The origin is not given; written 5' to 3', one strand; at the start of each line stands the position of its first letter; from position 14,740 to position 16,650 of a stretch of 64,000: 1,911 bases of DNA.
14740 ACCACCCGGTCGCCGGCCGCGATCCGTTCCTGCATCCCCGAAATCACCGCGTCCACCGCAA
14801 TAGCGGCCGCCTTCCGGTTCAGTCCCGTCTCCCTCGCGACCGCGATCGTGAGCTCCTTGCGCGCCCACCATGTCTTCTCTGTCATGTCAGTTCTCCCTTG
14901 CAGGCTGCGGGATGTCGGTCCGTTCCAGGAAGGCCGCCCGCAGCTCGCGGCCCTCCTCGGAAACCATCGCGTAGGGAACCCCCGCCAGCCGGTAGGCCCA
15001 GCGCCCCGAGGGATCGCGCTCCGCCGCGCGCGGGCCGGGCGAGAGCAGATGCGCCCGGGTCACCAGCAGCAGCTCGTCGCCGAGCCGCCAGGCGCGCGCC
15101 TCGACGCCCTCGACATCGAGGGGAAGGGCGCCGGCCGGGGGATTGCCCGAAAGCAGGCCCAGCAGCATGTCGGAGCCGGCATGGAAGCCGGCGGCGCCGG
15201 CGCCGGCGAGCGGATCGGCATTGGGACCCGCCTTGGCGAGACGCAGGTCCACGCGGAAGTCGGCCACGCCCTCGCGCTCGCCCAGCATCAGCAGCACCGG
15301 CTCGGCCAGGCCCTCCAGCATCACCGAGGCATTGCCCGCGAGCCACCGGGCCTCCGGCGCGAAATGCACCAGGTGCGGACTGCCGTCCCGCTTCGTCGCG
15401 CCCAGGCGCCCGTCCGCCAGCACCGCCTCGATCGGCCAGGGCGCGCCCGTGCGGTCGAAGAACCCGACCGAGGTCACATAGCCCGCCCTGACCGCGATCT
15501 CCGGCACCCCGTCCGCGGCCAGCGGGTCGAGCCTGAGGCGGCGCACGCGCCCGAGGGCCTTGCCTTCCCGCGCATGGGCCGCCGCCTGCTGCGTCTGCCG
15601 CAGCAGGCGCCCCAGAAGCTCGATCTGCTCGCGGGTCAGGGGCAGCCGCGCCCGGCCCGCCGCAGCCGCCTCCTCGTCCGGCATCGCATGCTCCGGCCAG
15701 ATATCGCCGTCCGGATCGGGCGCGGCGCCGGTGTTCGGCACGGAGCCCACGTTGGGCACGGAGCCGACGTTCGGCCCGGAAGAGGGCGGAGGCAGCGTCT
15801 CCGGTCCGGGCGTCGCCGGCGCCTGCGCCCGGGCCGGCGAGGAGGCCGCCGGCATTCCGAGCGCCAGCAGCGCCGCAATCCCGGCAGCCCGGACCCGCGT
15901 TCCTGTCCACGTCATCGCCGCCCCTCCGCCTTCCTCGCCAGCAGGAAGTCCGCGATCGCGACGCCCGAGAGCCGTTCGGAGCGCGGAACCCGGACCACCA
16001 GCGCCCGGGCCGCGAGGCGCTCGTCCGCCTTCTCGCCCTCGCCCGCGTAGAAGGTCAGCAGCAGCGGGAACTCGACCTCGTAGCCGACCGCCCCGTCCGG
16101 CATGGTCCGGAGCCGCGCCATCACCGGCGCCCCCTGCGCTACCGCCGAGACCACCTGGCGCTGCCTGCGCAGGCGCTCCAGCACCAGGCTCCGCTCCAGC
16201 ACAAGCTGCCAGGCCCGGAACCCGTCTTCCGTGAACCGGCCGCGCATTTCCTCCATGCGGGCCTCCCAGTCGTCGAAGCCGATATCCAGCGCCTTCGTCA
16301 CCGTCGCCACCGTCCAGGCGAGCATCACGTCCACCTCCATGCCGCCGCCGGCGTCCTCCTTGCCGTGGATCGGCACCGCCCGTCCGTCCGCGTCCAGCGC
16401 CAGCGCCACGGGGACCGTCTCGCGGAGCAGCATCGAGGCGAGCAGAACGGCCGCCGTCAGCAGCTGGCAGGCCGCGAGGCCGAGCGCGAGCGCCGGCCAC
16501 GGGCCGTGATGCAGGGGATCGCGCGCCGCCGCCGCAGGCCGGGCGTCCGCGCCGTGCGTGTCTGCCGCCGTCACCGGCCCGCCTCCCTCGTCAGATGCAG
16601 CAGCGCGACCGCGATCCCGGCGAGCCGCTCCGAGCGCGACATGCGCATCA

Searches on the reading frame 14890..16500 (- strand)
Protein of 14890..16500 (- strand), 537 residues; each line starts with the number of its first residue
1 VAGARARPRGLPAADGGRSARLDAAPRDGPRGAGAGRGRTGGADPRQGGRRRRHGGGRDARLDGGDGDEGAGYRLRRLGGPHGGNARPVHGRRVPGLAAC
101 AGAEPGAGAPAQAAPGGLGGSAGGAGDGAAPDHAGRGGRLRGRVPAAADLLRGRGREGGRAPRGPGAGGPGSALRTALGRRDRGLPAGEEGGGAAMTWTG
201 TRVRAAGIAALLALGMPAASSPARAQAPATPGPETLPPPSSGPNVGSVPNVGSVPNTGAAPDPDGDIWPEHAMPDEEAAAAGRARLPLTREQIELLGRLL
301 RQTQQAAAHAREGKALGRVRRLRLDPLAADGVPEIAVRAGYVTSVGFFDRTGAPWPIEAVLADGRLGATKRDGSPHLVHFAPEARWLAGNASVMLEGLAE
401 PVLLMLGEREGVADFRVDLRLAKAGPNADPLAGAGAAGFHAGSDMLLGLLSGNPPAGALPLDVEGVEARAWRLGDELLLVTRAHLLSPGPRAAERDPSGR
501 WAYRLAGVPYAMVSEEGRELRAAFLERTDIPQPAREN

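Call 31: search_protein_families(library=pfam, max_evalue=0.001, proteins=[window:14890-16500:-])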
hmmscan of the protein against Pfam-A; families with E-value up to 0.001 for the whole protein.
window:14890-16500:- (537 aa): 1 family
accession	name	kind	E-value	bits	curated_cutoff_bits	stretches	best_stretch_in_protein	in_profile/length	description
PF12293.13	T4BSS_DotH_IcmK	-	4.9e-44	150.7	25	1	287-520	1-236/238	Putative outer membrane core complex of type IVb secretion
